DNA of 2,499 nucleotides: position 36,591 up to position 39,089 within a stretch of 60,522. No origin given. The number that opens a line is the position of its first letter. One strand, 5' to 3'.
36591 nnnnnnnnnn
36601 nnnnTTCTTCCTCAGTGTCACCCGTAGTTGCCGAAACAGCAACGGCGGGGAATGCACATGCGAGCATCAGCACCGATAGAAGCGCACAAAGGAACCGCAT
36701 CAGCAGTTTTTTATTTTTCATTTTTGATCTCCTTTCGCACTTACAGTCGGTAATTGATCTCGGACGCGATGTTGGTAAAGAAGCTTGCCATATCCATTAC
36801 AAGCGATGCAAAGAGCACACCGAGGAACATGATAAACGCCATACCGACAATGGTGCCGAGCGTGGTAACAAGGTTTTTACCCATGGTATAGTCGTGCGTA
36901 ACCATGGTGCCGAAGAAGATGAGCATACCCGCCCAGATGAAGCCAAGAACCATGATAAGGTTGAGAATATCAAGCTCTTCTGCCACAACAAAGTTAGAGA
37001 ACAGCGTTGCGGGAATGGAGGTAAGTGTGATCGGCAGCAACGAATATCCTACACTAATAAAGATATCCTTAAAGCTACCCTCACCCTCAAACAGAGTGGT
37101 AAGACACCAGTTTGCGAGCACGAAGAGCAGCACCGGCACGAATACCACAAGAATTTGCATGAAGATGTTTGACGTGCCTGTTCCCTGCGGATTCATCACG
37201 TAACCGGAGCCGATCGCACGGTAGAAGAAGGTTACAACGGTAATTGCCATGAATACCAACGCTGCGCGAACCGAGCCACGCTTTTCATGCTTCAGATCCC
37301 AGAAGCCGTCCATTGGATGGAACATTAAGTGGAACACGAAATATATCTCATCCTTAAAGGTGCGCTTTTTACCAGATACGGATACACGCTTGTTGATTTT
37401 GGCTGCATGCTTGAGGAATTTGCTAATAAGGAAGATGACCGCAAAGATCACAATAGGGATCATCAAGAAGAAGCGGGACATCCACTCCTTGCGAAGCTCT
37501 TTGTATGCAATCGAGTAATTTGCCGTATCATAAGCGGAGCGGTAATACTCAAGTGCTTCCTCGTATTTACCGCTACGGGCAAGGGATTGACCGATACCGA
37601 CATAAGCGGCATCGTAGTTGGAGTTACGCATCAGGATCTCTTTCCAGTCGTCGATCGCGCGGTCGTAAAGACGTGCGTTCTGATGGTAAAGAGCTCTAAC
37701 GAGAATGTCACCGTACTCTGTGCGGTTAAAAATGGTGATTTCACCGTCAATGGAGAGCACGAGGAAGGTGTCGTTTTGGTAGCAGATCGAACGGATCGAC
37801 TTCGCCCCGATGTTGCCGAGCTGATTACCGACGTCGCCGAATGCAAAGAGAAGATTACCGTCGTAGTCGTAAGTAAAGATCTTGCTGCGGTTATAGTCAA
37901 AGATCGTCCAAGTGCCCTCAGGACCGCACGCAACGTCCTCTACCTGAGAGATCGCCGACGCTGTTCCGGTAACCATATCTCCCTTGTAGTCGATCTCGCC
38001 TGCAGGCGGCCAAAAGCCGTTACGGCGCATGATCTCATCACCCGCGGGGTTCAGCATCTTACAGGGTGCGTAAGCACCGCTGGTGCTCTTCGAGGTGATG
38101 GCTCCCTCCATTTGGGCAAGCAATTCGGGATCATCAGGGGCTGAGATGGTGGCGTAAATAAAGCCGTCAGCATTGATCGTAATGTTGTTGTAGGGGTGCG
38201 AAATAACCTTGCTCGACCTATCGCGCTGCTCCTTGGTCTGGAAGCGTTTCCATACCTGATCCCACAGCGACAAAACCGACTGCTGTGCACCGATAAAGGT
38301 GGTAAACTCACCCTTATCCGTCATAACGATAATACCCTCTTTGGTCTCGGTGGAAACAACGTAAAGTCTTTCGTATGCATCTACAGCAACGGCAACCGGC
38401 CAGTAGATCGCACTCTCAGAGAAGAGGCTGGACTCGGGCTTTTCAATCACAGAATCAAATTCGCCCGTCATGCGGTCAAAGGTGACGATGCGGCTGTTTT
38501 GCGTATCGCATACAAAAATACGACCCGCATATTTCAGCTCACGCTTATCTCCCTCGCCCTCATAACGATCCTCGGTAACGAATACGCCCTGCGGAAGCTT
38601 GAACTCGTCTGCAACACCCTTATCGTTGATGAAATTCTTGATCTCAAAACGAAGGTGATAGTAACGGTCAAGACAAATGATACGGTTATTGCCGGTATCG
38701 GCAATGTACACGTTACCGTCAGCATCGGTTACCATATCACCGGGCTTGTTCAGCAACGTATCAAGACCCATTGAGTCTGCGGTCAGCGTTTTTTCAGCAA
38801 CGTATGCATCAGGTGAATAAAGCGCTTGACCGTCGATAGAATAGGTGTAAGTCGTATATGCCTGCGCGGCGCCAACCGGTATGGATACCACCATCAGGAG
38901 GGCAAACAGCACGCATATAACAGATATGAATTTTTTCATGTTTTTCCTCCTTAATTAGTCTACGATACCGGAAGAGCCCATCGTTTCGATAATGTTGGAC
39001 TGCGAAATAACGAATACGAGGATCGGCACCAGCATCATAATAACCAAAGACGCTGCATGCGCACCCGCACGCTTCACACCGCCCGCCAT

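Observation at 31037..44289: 13.2-kb seven-gene operon: two ABC permease pairs with three very large extracytoplasmic or membrane proteins, no ATPase and no recognisable enzyme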

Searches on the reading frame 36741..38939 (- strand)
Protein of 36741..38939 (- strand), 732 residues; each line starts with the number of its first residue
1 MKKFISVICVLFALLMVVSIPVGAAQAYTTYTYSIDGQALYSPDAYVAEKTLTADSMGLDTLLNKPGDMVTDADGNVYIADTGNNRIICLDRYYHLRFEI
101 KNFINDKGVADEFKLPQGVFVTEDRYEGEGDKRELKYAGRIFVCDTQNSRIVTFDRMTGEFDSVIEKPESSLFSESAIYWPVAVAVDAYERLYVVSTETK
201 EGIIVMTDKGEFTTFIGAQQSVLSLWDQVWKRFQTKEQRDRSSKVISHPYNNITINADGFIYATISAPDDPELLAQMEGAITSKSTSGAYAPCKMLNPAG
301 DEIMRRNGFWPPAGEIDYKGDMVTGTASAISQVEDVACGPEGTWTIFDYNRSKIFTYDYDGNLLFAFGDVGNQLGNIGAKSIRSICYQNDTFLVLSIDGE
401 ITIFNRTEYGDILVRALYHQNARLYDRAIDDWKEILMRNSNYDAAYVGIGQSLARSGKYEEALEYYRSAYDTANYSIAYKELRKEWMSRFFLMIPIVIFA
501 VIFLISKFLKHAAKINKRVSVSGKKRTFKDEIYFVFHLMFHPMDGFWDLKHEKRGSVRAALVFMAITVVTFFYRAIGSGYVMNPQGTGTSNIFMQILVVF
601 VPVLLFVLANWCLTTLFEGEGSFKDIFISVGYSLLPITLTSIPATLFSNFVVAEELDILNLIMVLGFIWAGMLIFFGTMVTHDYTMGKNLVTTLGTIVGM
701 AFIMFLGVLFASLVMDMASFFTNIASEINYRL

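Call 3: search_protein_families(library=pfam, proteins=[window:36741-38939:-], max_evalue=0.01)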
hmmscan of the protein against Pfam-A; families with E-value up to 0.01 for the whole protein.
window:36741-38939:- (732 aa): 9 families
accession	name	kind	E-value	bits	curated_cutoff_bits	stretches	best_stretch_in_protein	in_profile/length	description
PF04893.22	Yip1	-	9.5e-15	55.3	28.6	1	537-706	2-170/173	Yip1 domain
PF01436.27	NHL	-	6.7e-08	32.6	20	1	63-89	1-27/28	NHL repeat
PF13432.12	TPR_16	-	2e-06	28.6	32.7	1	414-475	2-63/65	Tetratricopeptide repeat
PF13424.12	TPR_12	-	1.4e-05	25.6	30.1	1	423-472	24-74/77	Tetratricopeptide repeat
PF00515.34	TPR_1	-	2.5e-05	24.3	27.8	1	445-469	3-27/34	Tetratricopeptide repeat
PF07719.23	TPR_2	-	5.6e-05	23.4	27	1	445-470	3-28/34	Tetratricopeptide repeat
PF25021.1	TEN_NHL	-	0.00035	20.1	27.1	0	55-87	321-353/357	Teneurin NHL domain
PF24379.1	DUF7535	-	0.0047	17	27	1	591-618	31-58/60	Family of unknown function (DUF7535)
PF13181.12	TPR_8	-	0.0069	16.9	25.7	0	445-470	3-28/34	Tetratricopeptide repeat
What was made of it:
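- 36741..38939 (-): g4: 732-aa membrane protein.
- signal peptide
- outside: NHL beta-propeller (about aa 45-380) and TPR (aa 414-475)
- one transmembrane segment (aa 491-509)
- Yip1 multi-pass domain (aa 537-706). Pfam Yip1 E 9.5e-15, plus NHL and TPR (call 3).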

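Call 4: search_protein_families(library=ncbifam, proteins=[window:36741-38939:-], max_evalue=0.01)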
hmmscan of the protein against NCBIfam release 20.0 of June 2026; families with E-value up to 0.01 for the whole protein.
window:36741-38939:- (732 aa): 2 families
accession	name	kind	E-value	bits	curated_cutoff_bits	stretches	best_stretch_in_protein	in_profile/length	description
NF035926.1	scyF_NHL_VPEP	equivalog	1.9e-08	33.9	350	1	136-221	111-193/376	scytonemin biosynthesis PEP-CTERM protein ScyF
NF033206.1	ScyE_fam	subfamily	0.0055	16.3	80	0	63-87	7-162/333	ScyD/ScyE family protein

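Call 11: search_solved_structures(query=window:36741-38939:-, max_evalue=1)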
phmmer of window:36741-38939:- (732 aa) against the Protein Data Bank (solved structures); distinct sequences matched with E-value up to 1: 74 (the best 60 are shown).
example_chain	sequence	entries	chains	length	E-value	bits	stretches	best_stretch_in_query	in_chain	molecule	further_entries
7zqg_A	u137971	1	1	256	2.3e-17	65.7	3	61-90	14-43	Pizza6-KSH-TSH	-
3wwa_A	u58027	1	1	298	1.8e-16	62.8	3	61-90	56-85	Pizza7H protein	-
7zq2_A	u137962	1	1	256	3.7e-16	61.7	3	61-90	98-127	Pizza6-RSH-TSH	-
7zph_A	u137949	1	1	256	8.5e-16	60.5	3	61-90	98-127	Pizza6-TNK-RSH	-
6qsd_A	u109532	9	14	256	9.3e-16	60.4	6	61-90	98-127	Pizza6S | Pizza6-S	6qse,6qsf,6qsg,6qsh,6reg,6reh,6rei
6f0t_A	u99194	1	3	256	1.1e-15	60.2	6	61-90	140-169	Pizza6-SFW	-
6rej_A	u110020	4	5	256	2.8e-15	58.8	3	61-90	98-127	Pizza6-SH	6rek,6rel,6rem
6ren_A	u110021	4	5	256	4.2e-15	58.2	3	61-90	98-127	3fPizza6-SH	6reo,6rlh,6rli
7zpz_A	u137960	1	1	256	8.2e-15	57.3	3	61-90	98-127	Pizza6-TSR-TSH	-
7zpw_A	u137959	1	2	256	8.4e-15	57.2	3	61-90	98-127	Pizza6-TSK-TSH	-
6f0s_A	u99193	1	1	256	1.4e-14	56.5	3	61-90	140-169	Pizza6-SYW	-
3ww9_A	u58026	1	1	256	1.4e-14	56.5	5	61-90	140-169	pizza6 protein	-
7zcj_A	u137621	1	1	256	6.4e-14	54.3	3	61-90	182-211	Pizza6-TNH-TSH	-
6i38_A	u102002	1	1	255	1.4e-13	53.2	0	61-90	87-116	nv2Pizza6-AYW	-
6i37_A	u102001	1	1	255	1.5e-13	53.1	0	61-90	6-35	nv1Pizza6-AYW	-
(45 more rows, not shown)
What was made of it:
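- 36741..38939 (-): The PknD and designed 'Pizza' NHL propellers are the top PDB sequence matches (call 11).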

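Call 52: list_cluster_members(proteins=[P0001, P0121, window:36741-38939:-, window:48819-50777:+])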
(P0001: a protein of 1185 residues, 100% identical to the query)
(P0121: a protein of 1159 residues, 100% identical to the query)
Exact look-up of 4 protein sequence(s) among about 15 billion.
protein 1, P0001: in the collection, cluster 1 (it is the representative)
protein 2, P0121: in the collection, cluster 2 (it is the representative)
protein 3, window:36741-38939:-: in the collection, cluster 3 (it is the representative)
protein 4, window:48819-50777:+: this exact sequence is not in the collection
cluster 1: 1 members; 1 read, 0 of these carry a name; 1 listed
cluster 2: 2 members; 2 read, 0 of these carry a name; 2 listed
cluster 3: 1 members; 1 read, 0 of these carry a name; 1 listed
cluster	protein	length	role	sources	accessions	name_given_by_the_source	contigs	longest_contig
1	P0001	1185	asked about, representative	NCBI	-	-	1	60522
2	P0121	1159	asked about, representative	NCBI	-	-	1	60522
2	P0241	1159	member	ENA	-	-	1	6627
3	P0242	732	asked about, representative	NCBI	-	-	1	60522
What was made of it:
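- Tried and rejected: An exact-sequence cluster look-up gave no names or accessions (call 52).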

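Call 92: search_protein_families(library=padloc, proteins=[window:36741-38939:-], max_evalue=0.001)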
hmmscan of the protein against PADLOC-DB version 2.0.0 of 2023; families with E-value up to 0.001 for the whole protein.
window:36741-38939:- (732 aa): 0 families
